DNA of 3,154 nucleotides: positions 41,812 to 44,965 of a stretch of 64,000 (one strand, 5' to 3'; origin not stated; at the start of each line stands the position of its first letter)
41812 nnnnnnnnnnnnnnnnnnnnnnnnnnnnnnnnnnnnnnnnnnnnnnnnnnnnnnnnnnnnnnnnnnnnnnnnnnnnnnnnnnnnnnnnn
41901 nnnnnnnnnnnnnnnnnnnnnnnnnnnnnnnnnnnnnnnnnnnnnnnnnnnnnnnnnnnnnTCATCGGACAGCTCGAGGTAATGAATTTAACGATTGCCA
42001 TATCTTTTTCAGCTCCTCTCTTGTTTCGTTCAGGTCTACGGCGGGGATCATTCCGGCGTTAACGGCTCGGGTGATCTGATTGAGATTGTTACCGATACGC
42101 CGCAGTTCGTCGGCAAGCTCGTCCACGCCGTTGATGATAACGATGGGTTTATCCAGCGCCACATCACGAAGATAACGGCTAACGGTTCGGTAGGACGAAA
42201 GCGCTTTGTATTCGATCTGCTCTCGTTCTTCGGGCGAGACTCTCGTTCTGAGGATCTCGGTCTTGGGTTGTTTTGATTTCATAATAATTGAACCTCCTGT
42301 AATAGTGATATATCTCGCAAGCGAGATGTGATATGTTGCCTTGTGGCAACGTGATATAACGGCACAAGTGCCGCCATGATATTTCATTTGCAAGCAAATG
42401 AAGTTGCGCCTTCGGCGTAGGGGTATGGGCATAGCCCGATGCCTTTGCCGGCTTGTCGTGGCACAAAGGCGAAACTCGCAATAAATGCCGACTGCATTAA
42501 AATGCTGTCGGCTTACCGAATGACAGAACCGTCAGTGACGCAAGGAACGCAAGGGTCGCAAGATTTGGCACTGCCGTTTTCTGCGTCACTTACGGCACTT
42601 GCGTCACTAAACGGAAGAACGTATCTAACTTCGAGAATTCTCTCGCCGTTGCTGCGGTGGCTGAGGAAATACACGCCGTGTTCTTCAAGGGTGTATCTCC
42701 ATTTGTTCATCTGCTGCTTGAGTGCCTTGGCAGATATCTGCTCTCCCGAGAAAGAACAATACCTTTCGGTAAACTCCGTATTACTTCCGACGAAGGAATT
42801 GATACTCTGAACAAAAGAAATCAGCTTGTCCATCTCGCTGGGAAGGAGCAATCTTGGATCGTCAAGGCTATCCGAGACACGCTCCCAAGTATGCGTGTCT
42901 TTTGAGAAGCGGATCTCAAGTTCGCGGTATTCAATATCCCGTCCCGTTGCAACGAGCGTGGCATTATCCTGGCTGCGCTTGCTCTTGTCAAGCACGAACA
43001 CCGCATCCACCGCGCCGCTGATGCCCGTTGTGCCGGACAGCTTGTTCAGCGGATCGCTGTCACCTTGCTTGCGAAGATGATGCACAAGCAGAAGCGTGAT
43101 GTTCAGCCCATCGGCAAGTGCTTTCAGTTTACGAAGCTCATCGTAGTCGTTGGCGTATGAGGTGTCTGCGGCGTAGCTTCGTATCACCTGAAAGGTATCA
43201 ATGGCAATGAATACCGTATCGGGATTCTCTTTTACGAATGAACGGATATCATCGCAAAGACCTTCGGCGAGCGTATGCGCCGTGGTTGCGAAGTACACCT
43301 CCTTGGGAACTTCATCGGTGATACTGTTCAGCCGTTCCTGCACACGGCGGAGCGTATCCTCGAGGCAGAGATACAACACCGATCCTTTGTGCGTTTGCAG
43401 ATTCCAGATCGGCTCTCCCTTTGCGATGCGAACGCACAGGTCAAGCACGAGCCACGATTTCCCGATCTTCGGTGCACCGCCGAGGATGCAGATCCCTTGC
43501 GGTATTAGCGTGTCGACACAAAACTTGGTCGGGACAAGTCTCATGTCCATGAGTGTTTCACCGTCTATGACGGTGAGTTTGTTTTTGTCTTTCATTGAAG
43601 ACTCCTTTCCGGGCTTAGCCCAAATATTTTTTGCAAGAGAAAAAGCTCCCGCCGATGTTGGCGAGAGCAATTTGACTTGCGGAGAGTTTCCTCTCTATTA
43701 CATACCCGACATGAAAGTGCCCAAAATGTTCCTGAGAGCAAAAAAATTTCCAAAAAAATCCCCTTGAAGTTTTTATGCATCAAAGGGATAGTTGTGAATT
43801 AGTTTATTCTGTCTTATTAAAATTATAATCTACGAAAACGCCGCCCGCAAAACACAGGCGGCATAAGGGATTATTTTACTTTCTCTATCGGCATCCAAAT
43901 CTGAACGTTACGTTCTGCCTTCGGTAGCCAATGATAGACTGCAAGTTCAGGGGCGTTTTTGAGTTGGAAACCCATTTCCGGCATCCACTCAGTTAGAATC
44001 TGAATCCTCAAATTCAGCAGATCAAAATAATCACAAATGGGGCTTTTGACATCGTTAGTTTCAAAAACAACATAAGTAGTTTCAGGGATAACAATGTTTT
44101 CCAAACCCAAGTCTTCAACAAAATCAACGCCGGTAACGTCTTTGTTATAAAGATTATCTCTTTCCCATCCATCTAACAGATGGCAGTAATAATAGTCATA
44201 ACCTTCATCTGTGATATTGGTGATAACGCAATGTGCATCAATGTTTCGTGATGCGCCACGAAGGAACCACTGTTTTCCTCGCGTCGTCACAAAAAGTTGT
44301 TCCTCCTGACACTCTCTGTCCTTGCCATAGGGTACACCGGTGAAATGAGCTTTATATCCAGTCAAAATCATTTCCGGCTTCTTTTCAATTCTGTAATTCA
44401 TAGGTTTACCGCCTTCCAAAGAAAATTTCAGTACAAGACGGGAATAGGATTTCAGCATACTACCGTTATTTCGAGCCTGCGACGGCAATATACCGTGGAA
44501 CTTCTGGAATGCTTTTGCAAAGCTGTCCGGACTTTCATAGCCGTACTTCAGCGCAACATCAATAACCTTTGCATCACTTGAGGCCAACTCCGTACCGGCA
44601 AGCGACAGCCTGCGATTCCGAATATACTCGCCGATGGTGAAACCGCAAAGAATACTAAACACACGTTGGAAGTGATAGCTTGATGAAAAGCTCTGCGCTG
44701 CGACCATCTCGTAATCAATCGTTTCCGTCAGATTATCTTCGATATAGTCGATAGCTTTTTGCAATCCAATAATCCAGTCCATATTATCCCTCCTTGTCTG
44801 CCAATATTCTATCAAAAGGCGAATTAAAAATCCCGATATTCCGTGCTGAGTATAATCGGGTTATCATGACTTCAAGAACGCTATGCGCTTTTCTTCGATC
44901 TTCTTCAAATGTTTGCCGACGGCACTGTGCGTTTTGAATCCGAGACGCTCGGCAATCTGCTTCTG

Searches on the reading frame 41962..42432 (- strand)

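Call 38: search_protein_families(library=pfam, proteins=[window:41962-42432:-], max_evalue=0.001)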
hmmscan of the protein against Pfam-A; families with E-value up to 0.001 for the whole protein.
window:41962-42432:- (156 aa): 2 families
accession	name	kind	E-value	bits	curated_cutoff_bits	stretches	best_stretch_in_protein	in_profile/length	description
PF21983.2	NikA-like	-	1.7e-20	73.3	27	1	56-123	2-71/72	Mobilization protein NikA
PF05713.17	MobC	-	7.2e-13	49.2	23.2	1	109-151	3-45/45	Bacterial mobilisation protein (MobC)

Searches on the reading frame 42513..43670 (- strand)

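Call 38: search_protein_families(library=pfam, proteins=[window:42513-43670:-], max_evalue=0.001)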
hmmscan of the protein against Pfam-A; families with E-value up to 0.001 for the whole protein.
window:42513-43670:- (385 aa): 2 families
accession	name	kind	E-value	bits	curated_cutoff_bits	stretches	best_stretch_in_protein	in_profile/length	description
PF13481.12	AAA_25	-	8.5e-22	78.2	27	1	51-204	25-195/195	AAA domain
PF03796.21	DnaB_C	-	2.2e-05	24.4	27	0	126-259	105-250/255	DnaB-like helicase C terminal domain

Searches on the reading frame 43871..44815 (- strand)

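Call 38: search_protein_families(library=pfam, proteins=[window:43871-44815:-], max_evalue=0.001)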
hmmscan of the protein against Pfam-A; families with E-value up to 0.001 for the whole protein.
window:43871-44815:- (314 aa): 4 families
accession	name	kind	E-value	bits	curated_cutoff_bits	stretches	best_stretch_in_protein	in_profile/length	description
PF12833.13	HTH_18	-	3.3e-18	66.2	33.6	1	39-116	2-79/80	Helix-turn-helix domain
PF00165.29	HTH_AraC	-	6.4e-09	36.2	26.6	1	78-116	2-42/42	Bacterial regulatory helix-turn-helix proteins, AraC family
PF14526.11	Cass2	-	2.2e-06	28.4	27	1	237-310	82-150/150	Integron-associated effector binding protein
PF06445.20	GyrI-like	-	0.00048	20.9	26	0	233-310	79-154/155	GyrI-like small molecule binding domain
